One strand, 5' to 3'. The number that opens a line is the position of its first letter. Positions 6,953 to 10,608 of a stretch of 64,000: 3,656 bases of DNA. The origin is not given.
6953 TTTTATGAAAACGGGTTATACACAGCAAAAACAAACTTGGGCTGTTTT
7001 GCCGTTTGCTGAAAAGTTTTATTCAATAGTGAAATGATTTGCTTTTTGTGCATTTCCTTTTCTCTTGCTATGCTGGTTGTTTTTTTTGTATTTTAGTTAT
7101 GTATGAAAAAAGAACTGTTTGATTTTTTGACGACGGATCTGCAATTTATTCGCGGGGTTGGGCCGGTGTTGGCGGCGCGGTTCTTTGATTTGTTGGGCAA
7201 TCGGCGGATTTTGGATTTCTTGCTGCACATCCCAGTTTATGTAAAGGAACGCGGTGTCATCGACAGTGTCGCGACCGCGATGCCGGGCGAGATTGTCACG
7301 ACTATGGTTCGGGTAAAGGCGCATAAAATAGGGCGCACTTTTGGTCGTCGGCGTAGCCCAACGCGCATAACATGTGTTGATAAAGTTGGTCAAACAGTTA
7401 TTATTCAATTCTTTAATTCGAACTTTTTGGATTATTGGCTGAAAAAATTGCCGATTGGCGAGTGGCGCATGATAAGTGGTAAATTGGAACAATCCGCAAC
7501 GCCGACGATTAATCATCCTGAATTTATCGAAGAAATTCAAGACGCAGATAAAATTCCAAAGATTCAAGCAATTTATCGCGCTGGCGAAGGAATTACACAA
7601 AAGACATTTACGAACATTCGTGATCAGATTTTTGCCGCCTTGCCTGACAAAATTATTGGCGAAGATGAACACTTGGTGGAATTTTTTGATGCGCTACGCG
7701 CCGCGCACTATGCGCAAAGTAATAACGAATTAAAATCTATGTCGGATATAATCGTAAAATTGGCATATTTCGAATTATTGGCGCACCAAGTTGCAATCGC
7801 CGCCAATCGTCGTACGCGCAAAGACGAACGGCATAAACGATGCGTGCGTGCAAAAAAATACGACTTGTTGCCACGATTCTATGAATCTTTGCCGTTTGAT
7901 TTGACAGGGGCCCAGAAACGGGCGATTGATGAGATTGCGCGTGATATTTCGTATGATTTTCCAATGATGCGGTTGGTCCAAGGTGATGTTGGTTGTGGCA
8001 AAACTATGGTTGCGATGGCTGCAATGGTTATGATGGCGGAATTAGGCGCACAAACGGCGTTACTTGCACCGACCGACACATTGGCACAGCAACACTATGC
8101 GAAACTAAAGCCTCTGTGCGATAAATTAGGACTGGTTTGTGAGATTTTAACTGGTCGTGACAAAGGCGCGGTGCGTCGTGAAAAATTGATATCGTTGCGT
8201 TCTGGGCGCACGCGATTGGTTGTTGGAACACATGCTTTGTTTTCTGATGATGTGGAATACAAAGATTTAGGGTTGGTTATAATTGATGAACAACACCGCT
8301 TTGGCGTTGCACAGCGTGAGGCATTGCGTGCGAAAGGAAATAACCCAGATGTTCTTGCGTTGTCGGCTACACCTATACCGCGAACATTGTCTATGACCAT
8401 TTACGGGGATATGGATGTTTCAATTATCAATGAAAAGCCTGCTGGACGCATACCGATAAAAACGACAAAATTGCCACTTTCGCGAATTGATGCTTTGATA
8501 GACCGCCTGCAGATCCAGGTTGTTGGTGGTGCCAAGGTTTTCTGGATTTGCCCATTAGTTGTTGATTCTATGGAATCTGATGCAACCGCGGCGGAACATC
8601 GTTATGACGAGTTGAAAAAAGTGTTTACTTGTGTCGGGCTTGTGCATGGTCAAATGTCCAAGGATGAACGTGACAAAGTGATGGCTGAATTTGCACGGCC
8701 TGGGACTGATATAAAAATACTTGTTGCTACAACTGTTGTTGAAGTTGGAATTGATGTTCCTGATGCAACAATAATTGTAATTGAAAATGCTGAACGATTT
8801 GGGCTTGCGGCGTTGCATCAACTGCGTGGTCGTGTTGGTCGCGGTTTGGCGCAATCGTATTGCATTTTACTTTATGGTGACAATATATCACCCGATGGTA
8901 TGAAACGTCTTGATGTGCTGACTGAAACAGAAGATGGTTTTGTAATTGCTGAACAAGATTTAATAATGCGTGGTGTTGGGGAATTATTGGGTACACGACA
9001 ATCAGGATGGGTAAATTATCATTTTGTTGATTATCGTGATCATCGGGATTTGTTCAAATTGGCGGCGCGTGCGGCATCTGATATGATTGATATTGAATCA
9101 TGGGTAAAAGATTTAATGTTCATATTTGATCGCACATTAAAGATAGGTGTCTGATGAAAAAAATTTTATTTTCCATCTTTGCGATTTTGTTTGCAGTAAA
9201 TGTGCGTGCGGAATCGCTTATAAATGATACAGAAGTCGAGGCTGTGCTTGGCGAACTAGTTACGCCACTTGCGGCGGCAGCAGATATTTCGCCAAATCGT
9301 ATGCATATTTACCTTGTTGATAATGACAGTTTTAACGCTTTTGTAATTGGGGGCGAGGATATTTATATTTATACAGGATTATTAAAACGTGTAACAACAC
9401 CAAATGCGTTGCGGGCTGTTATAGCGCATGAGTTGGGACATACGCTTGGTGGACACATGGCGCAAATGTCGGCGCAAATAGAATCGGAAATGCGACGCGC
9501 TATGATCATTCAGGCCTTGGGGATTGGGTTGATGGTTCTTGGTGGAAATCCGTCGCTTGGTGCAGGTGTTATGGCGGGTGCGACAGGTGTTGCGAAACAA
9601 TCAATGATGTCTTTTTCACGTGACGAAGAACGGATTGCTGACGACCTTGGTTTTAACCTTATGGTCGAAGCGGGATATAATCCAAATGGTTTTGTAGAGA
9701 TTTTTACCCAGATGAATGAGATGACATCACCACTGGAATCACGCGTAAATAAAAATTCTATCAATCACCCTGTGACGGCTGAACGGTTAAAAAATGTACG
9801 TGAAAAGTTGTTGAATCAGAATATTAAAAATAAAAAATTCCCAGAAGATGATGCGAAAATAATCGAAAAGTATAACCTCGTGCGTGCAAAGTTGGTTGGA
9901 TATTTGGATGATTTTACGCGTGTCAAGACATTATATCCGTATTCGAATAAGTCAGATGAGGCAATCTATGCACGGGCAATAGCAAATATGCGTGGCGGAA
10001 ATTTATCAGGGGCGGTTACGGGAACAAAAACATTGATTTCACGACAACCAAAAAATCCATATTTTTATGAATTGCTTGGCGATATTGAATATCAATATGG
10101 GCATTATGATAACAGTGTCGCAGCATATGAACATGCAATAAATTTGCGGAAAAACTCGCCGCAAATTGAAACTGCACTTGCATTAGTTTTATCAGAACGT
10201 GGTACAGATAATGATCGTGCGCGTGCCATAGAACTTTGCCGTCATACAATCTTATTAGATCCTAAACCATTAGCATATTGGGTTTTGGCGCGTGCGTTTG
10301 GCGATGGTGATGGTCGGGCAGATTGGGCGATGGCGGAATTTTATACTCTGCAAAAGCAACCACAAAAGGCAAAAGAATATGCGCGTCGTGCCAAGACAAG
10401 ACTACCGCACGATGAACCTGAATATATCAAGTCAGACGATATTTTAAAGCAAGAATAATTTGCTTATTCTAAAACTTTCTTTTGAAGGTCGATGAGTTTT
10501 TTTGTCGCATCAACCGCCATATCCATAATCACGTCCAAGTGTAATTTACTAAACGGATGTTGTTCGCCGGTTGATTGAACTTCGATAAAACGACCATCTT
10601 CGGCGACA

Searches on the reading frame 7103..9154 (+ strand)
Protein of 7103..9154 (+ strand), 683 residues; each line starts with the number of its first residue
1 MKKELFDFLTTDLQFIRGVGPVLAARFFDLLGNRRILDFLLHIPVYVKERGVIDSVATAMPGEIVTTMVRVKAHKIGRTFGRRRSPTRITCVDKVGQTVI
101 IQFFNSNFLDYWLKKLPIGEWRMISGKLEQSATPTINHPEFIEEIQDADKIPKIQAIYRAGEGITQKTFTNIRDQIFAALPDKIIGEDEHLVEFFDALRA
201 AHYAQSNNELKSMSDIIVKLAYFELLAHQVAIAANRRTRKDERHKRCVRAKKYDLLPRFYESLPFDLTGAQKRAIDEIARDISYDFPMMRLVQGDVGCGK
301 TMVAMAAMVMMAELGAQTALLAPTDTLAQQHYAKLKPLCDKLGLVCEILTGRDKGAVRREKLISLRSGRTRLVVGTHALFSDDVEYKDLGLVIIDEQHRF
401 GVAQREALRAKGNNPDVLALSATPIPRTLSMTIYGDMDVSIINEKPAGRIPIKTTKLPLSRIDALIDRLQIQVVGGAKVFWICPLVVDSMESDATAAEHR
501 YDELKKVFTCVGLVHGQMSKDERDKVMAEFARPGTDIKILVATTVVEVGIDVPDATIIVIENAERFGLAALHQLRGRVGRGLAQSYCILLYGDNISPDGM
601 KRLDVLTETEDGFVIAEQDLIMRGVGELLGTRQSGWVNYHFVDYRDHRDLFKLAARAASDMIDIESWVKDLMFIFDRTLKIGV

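Call 30: search_protein_families(library=ncbifam, proteins=[window:7103-9154:+], max_evalue=1e-10)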
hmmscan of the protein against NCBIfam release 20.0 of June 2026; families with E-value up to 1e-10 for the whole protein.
window:7103-9154:+ (683 aa): 14 families
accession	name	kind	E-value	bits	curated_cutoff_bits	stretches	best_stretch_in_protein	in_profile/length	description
NF008164.0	PRK10917.1-2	equivalog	5.3e-217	722.4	785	1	1-664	3-673/704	ATP-dependent DNA helicase RecG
NF008165.0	PRK10917.1-3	equivalog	6.3e-197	656.2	711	1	9-669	6-667/692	ATP-dependent DNA helicase RecG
NF008168.0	PRK10917.2-2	equivalog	3.2e-196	654.1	718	1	9-663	109-764/795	ATP-dependent DNA helicase RecG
TIGR00643.1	recG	equivalog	9.2e-180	599.4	659.4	1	34-657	4-628/629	ATP-dependent DNA helicase RecG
NF008163.0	PRK10917.1-1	equivalog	1.8e-176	588.5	796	1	10-664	8-670/692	ATP-dependent DNA helicase RecG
NF008170.0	PRK10917.2-4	equivalog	2.4e-164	548.4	975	1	9-670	129-804/826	ATP-dependent DNA helicase RecG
NF008166.0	PRK10917.1-4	equivalog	8.9e-161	536.4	864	1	29-664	28-683/705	ATP-dependent DNA helicase RecG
NF008167.0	PRK10917.2-1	equivalog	3.4e-133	445.4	995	1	173-665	196-716/744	ATP-dependent DNA helicase RecG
TIGR00580.2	mfd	equivalog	1.9e-108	364.1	800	1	224-637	396-800/907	transcription-repair coupling factor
NF008169.0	PRK10917.2-3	equivalog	1.9e-93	314.1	555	1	31-654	14-599/610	ATP-dependent DNA helicase RecG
NF007966.0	PRK10689.1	equivalog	2.8e-83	280.3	1329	1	250-638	587-968/1148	transcription-repair coupling factor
NF004067.0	PRK05580.1-4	equivalog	2.4e-13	49.4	763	1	220-410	160-340/737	primosomal protein N'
NF010337.0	PRK13766.1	equivalog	6e-12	44.5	610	0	296-424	39-173/781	Hef nuclease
NF004066.1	PRK05580.1-3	equivalog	4.3e-11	41.9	813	0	246-404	244-383/788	primosomal protein N'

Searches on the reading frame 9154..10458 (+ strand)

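Call 30: search_protein_families(library=ncbifam, proteins=[window:9154-10458:+], max_evalue=1e-10)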
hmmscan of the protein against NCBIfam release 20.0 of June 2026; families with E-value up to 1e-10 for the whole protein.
window:9154-10458:+ (434 aa): 2 families
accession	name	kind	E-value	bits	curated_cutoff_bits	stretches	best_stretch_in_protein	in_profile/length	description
NF052400.1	M48_BAM_BepA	equivalog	2.2e-40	138.9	570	1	20-417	61-456/483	beta-barrel assembly-enhancing protease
NF052399.1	M48_lipo_LoiP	exception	8e-14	51.7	365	1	48-219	87-244/247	metalloprotease LoiP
